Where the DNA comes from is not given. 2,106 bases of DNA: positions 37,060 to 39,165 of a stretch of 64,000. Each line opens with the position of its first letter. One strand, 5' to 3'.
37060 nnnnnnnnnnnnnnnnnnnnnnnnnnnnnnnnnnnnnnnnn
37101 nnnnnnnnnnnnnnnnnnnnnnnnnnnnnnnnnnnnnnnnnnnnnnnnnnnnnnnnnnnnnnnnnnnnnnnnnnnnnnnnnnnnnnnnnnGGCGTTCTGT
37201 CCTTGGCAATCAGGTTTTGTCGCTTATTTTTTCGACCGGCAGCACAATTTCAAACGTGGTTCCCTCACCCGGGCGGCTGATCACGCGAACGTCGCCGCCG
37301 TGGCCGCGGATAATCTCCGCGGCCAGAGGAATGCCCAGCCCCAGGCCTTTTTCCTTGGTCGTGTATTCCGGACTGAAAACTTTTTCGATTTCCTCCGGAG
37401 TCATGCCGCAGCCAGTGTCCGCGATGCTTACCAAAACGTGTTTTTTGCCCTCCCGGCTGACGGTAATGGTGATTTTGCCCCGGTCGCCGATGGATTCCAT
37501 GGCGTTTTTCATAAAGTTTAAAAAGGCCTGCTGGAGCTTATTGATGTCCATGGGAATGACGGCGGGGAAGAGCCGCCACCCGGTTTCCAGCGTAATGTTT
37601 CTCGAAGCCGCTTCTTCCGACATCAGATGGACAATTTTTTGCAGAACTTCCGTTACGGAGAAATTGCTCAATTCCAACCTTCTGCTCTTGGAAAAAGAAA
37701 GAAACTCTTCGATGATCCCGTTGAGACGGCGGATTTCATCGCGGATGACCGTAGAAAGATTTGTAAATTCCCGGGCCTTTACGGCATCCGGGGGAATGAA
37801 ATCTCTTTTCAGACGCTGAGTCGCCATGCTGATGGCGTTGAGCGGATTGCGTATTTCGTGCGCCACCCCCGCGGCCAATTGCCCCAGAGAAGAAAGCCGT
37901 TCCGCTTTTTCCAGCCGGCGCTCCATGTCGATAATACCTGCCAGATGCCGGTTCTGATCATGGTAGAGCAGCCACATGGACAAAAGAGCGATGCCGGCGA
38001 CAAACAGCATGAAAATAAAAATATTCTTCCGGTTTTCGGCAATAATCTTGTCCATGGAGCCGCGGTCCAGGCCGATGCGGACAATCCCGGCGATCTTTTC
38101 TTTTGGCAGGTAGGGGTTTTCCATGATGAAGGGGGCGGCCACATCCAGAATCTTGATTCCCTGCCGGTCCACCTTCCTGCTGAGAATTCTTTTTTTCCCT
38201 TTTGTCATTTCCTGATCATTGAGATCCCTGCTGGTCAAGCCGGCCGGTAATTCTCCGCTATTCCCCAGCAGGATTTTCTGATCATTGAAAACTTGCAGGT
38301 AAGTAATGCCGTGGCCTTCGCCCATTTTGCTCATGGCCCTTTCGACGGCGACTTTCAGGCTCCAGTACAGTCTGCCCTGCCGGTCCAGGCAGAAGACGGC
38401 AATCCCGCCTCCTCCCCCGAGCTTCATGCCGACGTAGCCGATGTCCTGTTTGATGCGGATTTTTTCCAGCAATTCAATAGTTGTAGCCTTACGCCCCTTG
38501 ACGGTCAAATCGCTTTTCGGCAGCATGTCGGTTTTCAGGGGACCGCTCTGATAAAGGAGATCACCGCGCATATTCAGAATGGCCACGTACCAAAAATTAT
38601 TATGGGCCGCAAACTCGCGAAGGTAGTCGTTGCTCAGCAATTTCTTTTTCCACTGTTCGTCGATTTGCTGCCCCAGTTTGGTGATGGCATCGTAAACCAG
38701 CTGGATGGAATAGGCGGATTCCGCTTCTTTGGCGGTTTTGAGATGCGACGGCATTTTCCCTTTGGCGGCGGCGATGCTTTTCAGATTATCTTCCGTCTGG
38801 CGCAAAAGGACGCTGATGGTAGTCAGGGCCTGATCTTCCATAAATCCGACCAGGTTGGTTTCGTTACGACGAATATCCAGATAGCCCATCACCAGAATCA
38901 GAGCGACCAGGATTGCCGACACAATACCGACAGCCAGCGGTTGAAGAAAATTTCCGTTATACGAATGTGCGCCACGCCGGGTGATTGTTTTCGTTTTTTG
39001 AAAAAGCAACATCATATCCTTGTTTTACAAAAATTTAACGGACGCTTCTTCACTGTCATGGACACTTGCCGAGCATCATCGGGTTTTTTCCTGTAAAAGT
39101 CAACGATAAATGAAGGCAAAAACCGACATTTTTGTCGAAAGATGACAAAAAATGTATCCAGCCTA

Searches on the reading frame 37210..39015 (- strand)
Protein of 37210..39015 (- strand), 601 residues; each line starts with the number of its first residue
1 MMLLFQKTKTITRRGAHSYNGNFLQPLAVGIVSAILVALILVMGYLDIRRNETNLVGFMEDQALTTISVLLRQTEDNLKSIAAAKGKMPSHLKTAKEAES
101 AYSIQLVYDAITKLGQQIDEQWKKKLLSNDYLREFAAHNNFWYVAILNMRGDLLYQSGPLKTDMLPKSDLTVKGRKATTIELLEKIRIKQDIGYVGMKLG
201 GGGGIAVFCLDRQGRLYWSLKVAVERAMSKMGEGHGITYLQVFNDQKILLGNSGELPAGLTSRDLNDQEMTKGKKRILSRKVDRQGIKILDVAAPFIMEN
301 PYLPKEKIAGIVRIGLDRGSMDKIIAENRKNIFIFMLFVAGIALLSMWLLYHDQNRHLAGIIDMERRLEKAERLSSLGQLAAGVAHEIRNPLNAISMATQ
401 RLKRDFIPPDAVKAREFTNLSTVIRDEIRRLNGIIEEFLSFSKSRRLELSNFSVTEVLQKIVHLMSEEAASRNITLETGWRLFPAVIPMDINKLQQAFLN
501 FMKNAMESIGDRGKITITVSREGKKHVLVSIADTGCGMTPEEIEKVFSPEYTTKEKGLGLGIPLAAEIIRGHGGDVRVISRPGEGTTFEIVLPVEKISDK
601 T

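Call 4: search_protein_families(library=pfam, proteins=[window:37210-39015:-])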
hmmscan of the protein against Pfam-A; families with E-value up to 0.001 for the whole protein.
window:37210-39015:- (601 aa): 3 families
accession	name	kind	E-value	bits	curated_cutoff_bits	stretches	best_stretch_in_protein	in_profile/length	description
PF02518.31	HATPase_c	-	4.6e-25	88.7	26.4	1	490-595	2-110/111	Histidine kinase-, DNA gyrase B-, and HSP90-like ATPase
PF00512.31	HisKA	-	2e-14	53.8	26.9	1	377-444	2-63/66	His Kinase A (phospho-acceptor) domain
PF13589.12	HATPase_c_3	-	0.00066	20.2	25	0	494-555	3-62/137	Histidine kinase-, DNA gyrase B-, and HSP90-like ATPase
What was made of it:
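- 37210..39015 (-): Sensor histidine kinase (601 aa): two hydrophobic (predicted transmembrane) segments flank a ~285-aa extracytoplasmic domain that looks like a tandem-PDC/double-Cache fold. Pfam HisKA and HATPase_c (call 4).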

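Call 7: find_related_loci(query=window:37210-39015:-, collection=genome_contigs, flank=4000)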
Query window:37210-39015:- (601 aa) in genome_contigs; peptide patterns used: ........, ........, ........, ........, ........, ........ (x = any residue, [..] = any of these).
140 stretches matched a pattern; 81 encode a relative of the query (tblastn E <= 1e-3); the best 80 are kept; 77 distinct loci.
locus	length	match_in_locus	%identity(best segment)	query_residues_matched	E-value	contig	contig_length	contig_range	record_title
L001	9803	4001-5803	93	1-601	0e+0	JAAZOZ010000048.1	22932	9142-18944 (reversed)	MAG: Smithella sp. isolate AS4AglBPMA_11 2688_AS4A, whole genome shotgun sequence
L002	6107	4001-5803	92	1-601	0e+0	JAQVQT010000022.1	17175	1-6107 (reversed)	MAG: Smithellaceae bacterium isolate STF1_233 NODE_8671_length_17175_cov_17.832414_Sandtown_F1, whole genome shotgun seq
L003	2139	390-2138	92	1-583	0e+0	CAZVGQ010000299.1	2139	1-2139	MAG TPA_asm: uncultured Smithella sp. isolate SRP239243_co1_172 genome assembly, contig: NODE_87655_length_2139_cov_181.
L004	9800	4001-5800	85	2-601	0e+0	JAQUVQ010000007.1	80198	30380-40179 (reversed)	MAG: Smithellaceae bacterium isolate STD2_170 NODE_976_length_80198_cov_8.328146_Sandtown_D2, whole genome shotgun seque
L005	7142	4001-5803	77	1-601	0e+0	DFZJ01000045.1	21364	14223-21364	MAG TPA_asm: Syntrophaceae bacterium UBA4059 UBA4059_contig_13984, whole genome shotgun sequence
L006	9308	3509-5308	76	1-600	0e+0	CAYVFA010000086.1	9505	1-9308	MAG TPA_asm: uncultured Smithella sp. isolate binchicken_co154_694 genome assembly, contig: NODE_14791_length_9505_cov_1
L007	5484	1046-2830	74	1-601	0e+0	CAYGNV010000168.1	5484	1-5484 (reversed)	MAG TPA_asm: uncultured Smithella sp. isolate ERP113451_co4_198 genome assembly, contig: NODE_11857_length_5484_cov_11.3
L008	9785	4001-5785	75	1-601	0e+0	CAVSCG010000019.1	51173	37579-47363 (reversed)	MAG: uncultured delta proteobacterium isolate MFD02979.bin.2.126 genome assembly, contig: contig_153724, whole genome sh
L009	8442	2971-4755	74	1-601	0e+0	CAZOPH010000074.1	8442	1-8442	MAG TPA_asm: uncultured Smithella sp. isolate SRP263991_co5_124 genome assembly, contig: NODE_16540_length_8442_cov_20.0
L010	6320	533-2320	73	1-601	0e+0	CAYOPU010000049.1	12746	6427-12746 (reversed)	MAG TPA_asm: uncultured Smithella sp. isolate binchicken_co79_433 genome assembly, contig: NODE_6570_length_12746_cov_12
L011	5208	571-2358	74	1-601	0e+0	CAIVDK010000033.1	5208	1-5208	MAG: uncultured delta proteobacterium isolate Loclat_bin-13126 genome assembly, contig: bin-13126:033/473, whole genome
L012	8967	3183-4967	72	1-601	0e+0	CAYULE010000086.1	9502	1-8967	MAG TPA_asm: uncultured Smithella sp. isolate binchicken_co269_68 genome assembly, contig: NODE_7383_length_9502_cov_19.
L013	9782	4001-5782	72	2-601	0e+0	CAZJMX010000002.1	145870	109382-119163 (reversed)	MAG TPA_asm: uncultured Smithella sp. isolate SRP302447_co2_430 genome assembly, contig: NODE_380_length_145870_cov_17.7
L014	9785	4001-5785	71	1-601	0e+0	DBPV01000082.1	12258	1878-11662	MAG TPA_asm: Syntrophaceae bacterium UBA1411 UBA1411_contig_13721, whole genome shotgun sequence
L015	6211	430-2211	72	1-601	0e+0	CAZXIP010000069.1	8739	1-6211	MAG TPA_asm: uncultured Smithella sp. isolate SRP192927_co7_691 genome assembly, contig: NODE_17227_length_8739_cov_14.5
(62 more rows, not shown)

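Call 40: search_protein_families(library=ncbifam, proteins=[window:37210-39015:-], max_evalue=0.00001)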
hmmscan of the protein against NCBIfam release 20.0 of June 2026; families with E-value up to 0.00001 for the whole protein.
window:37210-39015:- (601 aa): 74 families (the best 25 are shown)
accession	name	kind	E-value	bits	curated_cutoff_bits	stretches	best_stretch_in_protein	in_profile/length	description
NF008468.0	PRK11360.1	equivalog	1.5e-64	218.4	646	1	363-599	382-613/616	two-component system sensor histidine kinase AtoS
NF007688.0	PRK10364.1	equivalog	1.3e-58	198.9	479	1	308-595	172-452/460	two-component system sensor histidine kinase ZraS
NF010411.0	PRK13837.1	equivalog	1.3e-42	145.8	647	1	363-596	436-677/828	two-component system VirA-like sensor kinase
NF053867.1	SprKinKinDBac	equivalog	1.8e-39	135.5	775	1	339-595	248-498/500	sporulation kinase KinD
NF052574.1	HisKinEspCMyxo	equivalog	1.1e-35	123.1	1200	1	360-596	400-639/785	serine histidine kinase EspC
NF006800.0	PRK09303.1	equivalog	8.2e-33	113.9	342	1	371-596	145-379/383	histidine kinase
NF046044.1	PnpS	equivalog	3.7e-31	108.5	400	1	380-593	173-390/390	two-component system histidine kinase PnpS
NF038348.1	T2SS_HK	subfamily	7.9e-30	103.8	450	2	489-594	467-573/574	histidine kinase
NF047497.1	HK_LIC_12097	equivalog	8.9e-30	103.6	500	1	371-594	144-366/367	LIC_12097 family sensor histidine kinase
NF008312.0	PRK11100.1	equivalog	4.5e-28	98.3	356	1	364-594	246-474/477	two-component system sensor histidine kinase CreC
NF046020.1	HisKinCckABruc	equivalog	5.9e-28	97.2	1000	1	364-594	467-707/868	cell cycle histidine kinase CckA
TIGR02916.1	PEP_his_kin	equivalog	1.2e-26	93.6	300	1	365-593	463-679/679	XrtA/PEP-CTERM system histidine kinase PrsK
TIGR02956.1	TMAO_torS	equivalog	1.4e-26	92.9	676.5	1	369-597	458-685/967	TMAO reductase system sensor histidine kinase/response regulator TorS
NF052573.1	HisKinEspAMyxo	equivalog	2.8e-26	91.8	1400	1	364-596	371-613/755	serine histidine kinase EspA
NF041210.1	his_kin_PieS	equivalog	1.4e-25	90.2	850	1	352-595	227-471/474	two component system sensor histidine kinase PieS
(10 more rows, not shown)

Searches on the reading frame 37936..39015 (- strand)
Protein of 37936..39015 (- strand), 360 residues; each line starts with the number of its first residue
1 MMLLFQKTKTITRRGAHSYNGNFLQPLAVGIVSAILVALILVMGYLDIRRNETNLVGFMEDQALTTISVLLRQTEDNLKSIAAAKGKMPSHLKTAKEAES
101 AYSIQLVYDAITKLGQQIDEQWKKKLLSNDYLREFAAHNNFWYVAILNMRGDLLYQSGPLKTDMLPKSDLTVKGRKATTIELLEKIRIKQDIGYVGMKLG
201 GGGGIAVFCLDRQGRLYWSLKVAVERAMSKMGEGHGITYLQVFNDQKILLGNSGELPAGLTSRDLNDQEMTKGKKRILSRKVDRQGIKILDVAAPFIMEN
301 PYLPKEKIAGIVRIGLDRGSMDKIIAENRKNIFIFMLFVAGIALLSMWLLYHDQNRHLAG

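Call 46: find_homologous_proteins(query=window:37936-39015:-, max_evalue=0.001)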
Query seq(360 aa) (360 aa): 642 proteins with E <= 0.001 among 5766 candidates; the best 120 are listed.
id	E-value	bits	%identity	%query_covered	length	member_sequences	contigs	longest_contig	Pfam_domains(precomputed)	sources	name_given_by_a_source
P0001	4.8e-218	741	94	100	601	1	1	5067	PF02518.32,PF00512.32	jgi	-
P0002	2.0e-217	739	94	100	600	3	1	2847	PF02518.32,PF00512.32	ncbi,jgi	-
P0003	1.1e-216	737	93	100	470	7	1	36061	PF00512.32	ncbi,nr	ncbi:MAG TPA: histidine kinase dimerization/phospho-acceptor domain-containing protein, partial [Smi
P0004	2.2e-215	733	92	100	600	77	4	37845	PF02518.32,PF00512.32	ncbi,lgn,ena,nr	ncbi:MAG: hypothetical protein GYA67_01960 [Smithella sp.]|nr:hypothetical protein [Smithella sp.]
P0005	1.3e-209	714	99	91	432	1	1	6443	PF00512.32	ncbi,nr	ncbi:MAG: histidine kinase dimerization/phospho-acceptor domain-containing protein [Smithellaceae ba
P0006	1.1e-200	684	87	100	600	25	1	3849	PF02518.32,PF00512.32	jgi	-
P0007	2.1e-197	674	86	99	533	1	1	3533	PF00512.32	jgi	-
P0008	2.5e-197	673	86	99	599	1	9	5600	PF02518.32,PF00512.32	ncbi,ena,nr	ncbi:MAG TPA: ATP-binding protein [Smithellaceae bacterium]|nr:ATP-binding protein [Smithellaceae ba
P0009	2.9e-197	673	86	99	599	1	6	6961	PF02518.32,PF00512.32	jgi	-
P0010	4.3e-191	653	82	100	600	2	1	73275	PF02518.32,PF00512.32,PF14501.13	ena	-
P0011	1.8e-190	651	82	99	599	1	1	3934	PF02518.32,PF00512.32,PF14501.13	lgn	-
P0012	3.0e-189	647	82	99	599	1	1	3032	PF02518.32,PF00512.32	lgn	-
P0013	4.2e-189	646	82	99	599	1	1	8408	PF02518.32,PF00512.32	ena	-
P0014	6.3e-189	646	82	99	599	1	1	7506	PF02518.32,PF00512.32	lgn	-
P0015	6.3e-189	646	82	99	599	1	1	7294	PF02518.32,PF00512.32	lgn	-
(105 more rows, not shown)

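Call 57: predict_structure(alignment_id=A2)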
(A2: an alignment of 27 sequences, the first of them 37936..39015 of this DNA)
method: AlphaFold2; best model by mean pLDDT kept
length: 360 residues; sequences in the alignment: 27
mean_pLDDT: 76.9   pTM: 0.67
mean pLDDT of the five models: 76.9, 73.9, 73.5, 73.5, 72.3
residues with pLDDT >= 90: 56; 70-90: 219; 50-70: 55; < 50: 30
segments of 3 or more residues with pLDDT < 50: 1-22, 357-360
pLDDT, mean of each block of 10 residues (from residue 1): 34 36 57 76 78 82 89 89 61 61 79 89 91 92 92 91 86 86 86 83 86 88 90 77 88 79 58 64 77 86 80 85 75 77 73 52
secondary structure, 60 per line:
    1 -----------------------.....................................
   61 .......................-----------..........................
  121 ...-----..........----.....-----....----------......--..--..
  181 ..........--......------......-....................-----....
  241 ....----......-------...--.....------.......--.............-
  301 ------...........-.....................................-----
elements in order: H24-83 H95-123 H129-138 E143-147 E153-156 H167-170 H179-190 E193-198 E205-210 H212-231 E237-244 E249-254 H267-271 E278-284 E287-299 E307-317 H319-355
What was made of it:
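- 37210..39015 (-): AlphaFold model with pLDDT 77 (call 57).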

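Call 59: fold_search(model_id=the predicted structure, library=pdb)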
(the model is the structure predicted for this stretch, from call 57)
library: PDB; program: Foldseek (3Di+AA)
matches with E <= 10: 639; with E <= 0.001: 11
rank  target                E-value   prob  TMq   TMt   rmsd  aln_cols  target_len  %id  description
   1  9a5d_A                2.7e-06  1.00  0.21  0.14  53.4       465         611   10  Integrative model of WALK-YYCH by crosslinking MS and deep learning (released 2024-09-18)
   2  6e09_A                1.4e-04  1.00  0.29  0.38  11.9       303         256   10  Crystal Structure of Helicobacter pylori TlpA Chemoreceptor Ligand Binding Domain (released 2018-09-12)
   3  3by9_A                1.9e-04  0.99  0.20  0.27  15.6       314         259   11  Crystal structure of the V. cholerae Histidine Kinase DctB Sensor Domain (released 2008-08-12)
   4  4jgr_A                2.7e-04  0.99  0.17  0.27  13.1       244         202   12  The crystal structure of sporulation kinase D mutant sensor domain, R131A, from Bacillus subtilis subsp at 2.4A resolu (released 2013-05-15)
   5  4jgo_A                2.7e-04  0.99  0.18  0.27  12.9       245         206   12  The crystal structure of sporulation kinase d sensor domain from Bacillus subtilis subsp. (released 2013-05-15)
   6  4jgr_B                3.2e-04  0.97  0.16  0.25  13.1       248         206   11  The crystal structure of sporulation kinase D mutant sensor domain, R131A, from Bacillus subtilis subsp at 2.4A resolu (released 2013-05-15)
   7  9a65_B                3.3e-04  1.00  0.34  0.21  13.0       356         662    8  Integrative model of YVAQ-MCPB by crosslinking MS and deep learning (released 2024-09-18)
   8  3lif_B                4.7e-04  0.99  0.19  0.25  13.9       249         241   12  Crystal Structure of the extracellular domain of the putative histidine kinase rpHK1S-Z16 (released 2010-05-05)
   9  9kpj                  8.1e-04  1.00  0.32  0.40  12.0       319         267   11  Crystal structure of Helicobacter pylori chemoreceptor TlpA ligand-binding domain in complex with indole (released 2025-10-22)
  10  4jgq_B                9.1e-04  0.92  0.16  0.24  13.2       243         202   11  The crystal structure of sporulation kinase D mutant sensor domain, r131a, from Bacillus subtilis subsp in co-crystall (released 2013-05-15)
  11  9heh                  9.6e-04  0.93  0.23  0.28  14.8       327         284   10  Structure of the ligand binding domain of the chemoreceptor MkcA (DSOMK10_RS0100305) of Dickeya solani MK10 in complex w (released 2025-08-06)
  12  4jgo_B                1.1e-03  0.93  0.17  0.25  12.9       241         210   12  The crystal structure of sporulation kinase d sensor domain from Bacillus subtilis subsp. (released 2013-05-15)
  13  6e09_C                1.3e-03  0.99  0.28  0.37  11.8       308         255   11  Crystal Structure of Helicobacter pylori TlpA Chemoreceptor Ligand Binding Domain (released 2018-09-12)
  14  6e09_B                1.4e-03  0.99  0.28  0.38  14.5       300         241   10  Crystal Structure of Helicobacter pylori TlpA Chemoreceptor Ligand Binding Domain (released 2018-09-12)
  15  6e0a_B                1.5e-03  0.99  0.31  0.39  12.1       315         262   11  Crystal Structure of Helicobacter pylori TlpA Chemoreceptor Ligand Binding Domain (released 2018-09-12)
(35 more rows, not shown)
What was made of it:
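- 37210..39015 (-): Foldseek matches to TlpA, DctB, KinD and dCache domains at E about 1e-4 with TM 0.2-0.4, so this is a soft inference (call 59).
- The fold match of the sensor domain is weak (TM 0.2-0.4, call 59).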

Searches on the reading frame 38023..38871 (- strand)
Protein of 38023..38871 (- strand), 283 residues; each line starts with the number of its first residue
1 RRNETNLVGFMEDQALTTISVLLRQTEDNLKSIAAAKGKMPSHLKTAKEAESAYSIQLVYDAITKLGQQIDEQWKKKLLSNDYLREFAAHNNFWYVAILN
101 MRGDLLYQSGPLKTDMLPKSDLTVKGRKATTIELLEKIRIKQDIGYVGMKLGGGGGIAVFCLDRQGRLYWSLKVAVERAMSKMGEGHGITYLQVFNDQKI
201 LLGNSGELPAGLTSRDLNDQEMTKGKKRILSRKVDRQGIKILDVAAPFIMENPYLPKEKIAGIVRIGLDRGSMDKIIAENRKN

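Call 47: search_protein_families(library=pfam, proteins=[window:38023-38871:-], max_evalue=10)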
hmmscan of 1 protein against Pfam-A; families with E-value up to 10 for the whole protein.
seq(283 aa): 1 family
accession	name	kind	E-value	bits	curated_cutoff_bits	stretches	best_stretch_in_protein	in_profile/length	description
PF25617.1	PhiKZ_gp86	-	0.044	13.2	26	1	2-73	200-269/408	Bacteriophage PhiKZ vertex-binding protein gp86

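Call 48: search_solved_structures(query=window:38023-38871:-, max_evalue=10)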
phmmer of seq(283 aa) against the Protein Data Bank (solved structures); distinct sequences matched with E-value up to 10: 0.
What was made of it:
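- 37210..39015 (-): No Pfam or PDB sequence match for the sensor region (calls 47, 48).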
